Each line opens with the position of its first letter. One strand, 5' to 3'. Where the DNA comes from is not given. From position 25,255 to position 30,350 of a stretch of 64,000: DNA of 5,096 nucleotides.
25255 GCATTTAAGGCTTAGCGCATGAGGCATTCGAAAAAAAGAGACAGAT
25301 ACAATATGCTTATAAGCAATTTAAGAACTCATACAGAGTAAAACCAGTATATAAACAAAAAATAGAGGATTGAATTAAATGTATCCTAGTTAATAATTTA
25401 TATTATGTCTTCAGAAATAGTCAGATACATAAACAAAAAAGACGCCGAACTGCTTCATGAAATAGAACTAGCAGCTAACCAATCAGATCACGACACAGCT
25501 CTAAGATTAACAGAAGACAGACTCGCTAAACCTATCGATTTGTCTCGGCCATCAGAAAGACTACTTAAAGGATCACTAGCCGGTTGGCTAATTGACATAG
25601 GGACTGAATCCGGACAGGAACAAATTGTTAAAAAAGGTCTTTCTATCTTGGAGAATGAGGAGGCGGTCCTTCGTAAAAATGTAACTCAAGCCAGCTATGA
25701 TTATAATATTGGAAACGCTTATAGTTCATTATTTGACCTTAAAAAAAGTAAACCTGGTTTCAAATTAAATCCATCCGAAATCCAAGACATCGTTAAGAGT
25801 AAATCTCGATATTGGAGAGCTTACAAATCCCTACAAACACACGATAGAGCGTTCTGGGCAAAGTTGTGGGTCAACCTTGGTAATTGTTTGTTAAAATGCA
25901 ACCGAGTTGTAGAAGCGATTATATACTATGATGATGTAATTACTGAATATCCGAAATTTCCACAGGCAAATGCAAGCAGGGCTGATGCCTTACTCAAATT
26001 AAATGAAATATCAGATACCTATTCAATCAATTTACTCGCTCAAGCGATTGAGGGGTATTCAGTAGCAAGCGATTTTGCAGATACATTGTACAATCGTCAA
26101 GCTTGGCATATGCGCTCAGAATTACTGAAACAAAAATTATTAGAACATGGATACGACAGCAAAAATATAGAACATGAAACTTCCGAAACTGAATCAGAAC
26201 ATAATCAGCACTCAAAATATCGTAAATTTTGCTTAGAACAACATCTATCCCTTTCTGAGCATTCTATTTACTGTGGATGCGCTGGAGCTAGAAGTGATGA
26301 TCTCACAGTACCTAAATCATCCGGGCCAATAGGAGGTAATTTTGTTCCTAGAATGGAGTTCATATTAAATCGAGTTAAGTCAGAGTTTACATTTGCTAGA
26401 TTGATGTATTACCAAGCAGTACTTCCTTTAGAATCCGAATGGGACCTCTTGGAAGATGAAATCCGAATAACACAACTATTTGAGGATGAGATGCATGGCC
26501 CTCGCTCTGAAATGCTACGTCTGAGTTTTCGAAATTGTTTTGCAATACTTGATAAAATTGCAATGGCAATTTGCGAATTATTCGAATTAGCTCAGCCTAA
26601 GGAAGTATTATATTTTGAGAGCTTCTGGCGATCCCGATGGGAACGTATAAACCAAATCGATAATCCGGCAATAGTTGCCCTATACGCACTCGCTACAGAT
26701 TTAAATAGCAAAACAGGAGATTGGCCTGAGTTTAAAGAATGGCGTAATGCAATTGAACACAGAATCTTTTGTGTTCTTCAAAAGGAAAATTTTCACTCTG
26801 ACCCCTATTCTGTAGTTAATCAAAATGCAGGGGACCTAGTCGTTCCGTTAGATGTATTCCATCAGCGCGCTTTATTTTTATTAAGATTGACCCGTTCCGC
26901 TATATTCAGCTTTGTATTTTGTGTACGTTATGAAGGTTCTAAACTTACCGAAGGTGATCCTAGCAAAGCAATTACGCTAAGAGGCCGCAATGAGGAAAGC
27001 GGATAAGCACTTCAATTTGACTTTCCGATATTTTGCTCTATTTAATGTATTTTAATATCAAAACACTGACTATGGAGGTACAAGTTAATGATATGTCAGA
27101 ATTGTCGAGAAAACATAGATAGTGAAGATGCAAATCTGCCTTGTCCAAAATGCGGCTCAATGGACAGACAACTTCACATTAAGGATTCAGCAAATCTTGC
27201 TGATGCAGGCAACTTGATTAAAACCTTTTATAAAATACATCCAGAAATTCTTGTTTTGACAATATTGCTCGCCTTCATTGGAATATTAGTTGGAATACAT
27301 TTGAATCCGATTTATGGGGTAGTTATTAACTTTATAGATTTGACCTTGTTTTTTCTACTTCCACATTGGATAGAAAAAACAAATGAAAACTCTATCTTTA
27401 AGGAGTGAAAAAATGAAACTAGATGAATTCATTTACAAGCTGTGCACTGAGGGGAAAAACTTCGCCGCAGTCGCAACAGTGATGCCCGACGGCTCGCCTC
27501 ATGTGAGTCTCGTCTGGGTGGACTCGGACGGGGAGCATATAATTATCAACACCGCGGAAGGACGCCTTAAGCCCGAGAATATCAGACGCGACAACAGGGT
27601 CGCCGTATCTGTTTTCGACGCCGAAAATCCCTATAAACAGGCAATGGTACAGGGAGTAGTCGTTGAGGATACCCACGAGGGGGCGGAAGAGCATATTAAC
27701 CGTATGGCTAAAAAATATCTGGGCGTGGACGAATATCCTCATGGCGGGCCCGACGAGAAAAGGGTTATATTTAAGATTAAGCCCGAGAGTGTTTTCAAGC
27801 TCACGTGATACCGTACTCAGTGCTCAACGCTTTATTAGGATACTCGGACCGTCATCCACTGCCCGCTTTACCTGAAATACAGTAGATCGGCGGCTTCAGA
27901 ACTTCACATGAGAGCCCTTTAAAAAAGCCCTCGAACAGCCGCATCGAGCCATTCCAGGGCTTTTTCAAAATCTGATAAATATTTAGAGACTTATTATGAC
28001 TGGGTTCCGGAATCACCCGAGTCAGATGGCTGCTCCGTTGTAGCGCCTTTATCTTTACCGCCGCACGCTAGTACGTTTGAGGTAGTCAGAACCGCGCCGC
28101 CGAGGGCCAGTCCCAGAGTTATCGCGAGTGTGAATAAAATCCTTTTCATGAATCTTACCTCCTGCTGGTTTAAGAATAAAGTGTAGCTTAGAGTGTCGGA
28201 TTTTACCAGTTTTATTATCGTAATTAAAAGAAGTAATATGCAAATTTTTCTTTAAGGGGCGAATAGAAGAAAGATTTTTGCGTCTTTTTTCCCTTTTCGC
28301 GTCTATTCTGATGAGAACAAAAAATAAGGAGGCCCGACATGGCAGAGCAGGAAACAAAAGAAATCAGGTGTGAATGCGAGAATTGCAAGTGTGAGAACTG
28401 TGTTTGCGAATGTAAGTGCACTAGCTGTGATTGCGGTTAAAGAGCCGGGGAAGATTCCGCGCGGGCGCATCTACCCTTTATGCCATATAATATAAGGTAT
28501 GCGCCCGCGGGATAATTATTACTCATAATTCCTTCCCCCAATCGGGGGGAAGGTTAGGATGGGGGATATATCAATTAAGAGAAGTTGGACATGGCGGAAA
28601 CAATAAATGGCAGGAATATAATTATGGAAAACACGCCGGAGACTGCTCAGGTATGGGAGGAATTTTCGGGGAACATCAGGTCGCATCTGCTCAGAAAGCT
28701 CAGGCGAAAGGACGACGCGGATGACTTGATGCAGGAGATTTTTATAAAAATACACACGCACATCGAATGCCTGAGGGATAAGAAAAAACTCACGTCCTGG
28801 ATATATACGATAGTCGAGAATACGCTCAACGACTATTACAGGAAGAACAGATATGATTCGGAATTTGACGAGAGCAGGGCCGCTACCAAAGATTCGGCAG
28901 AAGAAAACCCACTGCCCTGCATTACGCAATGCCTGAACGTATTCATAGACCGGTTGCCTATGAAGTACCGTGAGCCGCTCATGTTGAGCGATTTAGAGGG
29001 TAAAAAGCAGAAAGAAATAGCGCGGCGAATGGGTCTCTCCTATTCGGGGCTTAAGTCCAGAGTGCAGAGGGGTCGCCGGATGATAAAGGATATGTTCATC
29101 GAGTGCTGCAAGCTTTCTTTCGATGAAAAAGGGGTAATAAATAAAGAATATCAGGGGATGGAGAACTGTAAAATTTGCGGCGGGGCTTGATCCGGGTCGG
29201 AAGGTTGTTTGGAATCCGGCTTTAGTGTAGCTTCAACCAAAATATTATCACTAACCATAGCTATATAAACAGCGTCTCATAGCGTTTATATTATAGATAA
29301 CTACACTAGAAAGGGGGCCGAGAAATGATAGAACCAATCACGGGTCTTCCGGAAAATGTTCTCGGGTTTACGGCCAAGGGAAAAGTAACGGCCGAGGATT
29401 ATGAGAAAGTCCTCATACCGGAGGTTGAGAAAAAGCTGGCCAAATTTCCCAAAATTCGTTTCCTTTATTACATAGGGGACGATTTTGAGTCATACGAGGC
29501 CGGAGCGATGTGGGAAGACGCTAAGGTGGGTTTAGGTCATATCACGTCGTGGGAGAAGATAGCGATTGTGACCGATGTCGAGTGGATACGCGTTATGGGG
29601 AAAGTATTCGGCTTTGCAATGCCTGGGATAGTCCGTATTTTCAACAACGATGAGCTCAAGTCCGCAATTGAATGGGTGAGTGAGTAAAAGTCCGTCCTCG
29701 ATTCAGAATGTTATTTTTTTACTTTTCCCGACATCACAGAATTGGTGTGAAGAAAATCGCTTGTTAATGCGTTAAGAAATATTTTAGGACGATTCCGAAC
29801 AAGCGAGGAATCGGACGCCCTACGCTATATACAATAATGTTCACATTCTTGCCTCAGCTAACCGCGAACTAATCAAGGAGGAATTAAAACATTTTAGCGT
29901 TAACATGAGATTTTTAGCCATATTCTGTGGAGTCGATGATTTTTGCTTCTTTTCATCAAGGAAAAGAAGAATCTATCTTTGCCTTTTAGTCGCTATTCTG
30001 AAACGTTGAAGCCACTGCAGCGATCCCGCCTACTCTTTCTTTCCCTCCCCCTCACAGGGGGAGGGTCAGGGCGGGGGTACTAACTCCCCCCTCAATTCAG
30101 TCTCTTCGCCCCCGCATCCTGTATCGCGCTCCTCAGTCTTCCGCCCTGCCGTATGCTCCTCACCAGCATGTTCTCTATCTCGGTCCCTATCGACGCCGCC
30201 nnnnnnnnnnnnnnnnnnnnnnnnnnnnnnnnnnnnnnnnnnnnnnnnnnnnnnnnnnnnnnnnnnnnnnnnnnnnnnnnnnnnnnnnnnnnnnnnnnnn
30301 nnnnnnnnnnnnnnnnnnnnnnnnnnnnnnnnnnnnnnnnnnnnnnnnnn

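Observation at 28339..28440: Unannotated 33-codon ORF encoding a 30%-cysteine metallothionein-like peptide next to a SigZ-type sigma factor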

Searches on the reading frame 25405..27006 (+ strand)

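Call 4: search_protein_families(library=pfam, proteins=[window:25405-27006:+], max_evalue=1)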
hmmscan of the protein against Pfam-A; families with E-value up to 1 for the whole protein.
window:25405-27006:+ (533 aa): 10 families
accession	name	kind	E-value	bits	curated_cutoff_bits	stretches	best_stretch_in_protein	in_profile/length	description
PF18733.6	HEPN_LA2681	-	1e-36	126.7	27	1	314-510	7-204/204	LA2681-like HEPN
PF00515.34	TPR_1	-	1.2e-06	28.5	27.8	1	152-185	1-34/34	Tetratricopeptide repeat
PF07719.23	TPR_2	-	0.00014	22.1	27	1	152-184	1-33/34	Tetratricopeptide repeat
PF13181.12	TPR_8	-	0.00024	21.5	25.7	1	152-184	1-33/34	Tetratricopeptide repeat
PF13431.12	TPR_17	-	0.00069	20.1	24.4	0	174-201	1-28/34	Tetratricopeptide repeat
PF00445.23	Ribonuclease_T2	-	0.0081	16.7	26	1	120-185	59-122/188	Ribonuclease T2 family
PF13176.12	TPR_7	-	0.027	15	27.9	1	155-179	2-26/36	Tetratricopeptide repeat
PF18337.7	Tudor_RapA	-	0.056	14.1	26.4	1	29-56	35-62/62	RapA N-terminal Tudor like domain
PF13428.12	TPR_14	-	0.059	14.5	23.5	1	153-190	2-39/44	Tetratricopeptide repeat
PF14559.12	TPR_19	-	0.11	13.2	25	0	153-193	26-66/68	Tetratricopeptide repeat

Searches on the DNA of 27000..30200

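Call 7: search_rna_families(source=window, start=27000, end=30200, threshold=evalue, max_evalue=1)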
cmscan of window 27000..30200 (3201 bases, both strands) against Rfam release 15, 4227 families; matches with E-value up to 1: 2.
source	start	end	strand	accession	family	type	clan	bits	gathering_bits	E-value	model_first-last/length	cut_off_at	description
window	28225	28293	+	RF04343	Plastid-psbA-2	Cis-reg;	CL00153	24.3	55.8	0.17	1-60/60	no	Plastid-psbA-2 3UTR RNA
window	30043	30068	+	RF02795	Pab91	Gene; snRNA; snoRNA; HACA-box;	-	22.4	71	0.55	1-57/57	no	Pab91 RNA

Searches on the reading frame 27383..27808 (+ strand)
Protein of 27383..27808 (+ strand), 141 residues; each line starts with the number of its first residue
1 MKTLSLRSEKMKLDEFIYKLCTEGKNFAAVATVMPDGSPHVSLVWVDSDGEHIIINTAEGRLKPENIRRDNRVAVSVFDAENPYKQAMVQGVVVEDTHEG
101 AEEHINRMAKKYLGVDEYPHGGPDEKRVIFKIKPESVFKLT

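Call 4: search_protein_families(library=pfam, proteins=[window:27383-27808:+], max_evalue=1)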
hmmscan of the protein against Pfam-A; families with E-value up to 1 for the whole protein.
window:27383-27808:+ (141 aa): 2 families
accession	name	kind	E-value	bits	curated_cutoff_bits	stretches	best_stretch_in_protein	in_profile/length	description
PF01243.27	PNPOx_N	-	2.1e-15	57.6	28.1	1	23-138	10-117/120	Pyridoxamine 5'-phosphate oxidase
PF17618.7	SL4P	-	0.081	13.4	28.1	1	39-79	43-81/88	Uncharacterized Strongylid L4 protein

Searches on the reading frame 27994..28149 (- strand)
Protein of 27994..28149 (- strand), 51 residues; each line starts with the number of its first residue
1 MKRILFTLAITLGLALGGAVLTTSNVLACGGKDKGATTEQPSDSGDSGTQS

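Call 4: search_protein_families(library=pfam, proteins=[window:27994-28149:-], max_evalue=1)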
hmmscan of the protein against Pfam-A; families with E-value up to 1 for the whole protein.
window:27994-28149:- (51 aa): 1 family
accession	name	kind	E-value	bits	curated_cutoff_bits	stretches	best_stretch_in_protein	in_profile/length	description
PF08139.17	LPAM_1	-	0.053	14.4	20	1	1-15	1-15/18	Prokaryotic membrane lipoprotein lipid attachment site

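Call 5: search_protein_families(library=ncbifam, proteins=[window:27994-28149:-], max_evalue=1)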
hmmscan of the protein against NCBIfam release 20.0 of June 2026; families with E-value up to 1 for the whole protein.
window:27994-28149:- (51 aa): 1 family
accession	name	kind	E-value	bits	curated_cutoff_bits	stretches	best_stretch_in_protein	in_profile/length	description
NF038373.1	cittilin_RiPP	subfamily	0.079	13.4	34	1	1-15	1-15/27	cittilin family RiPP precursor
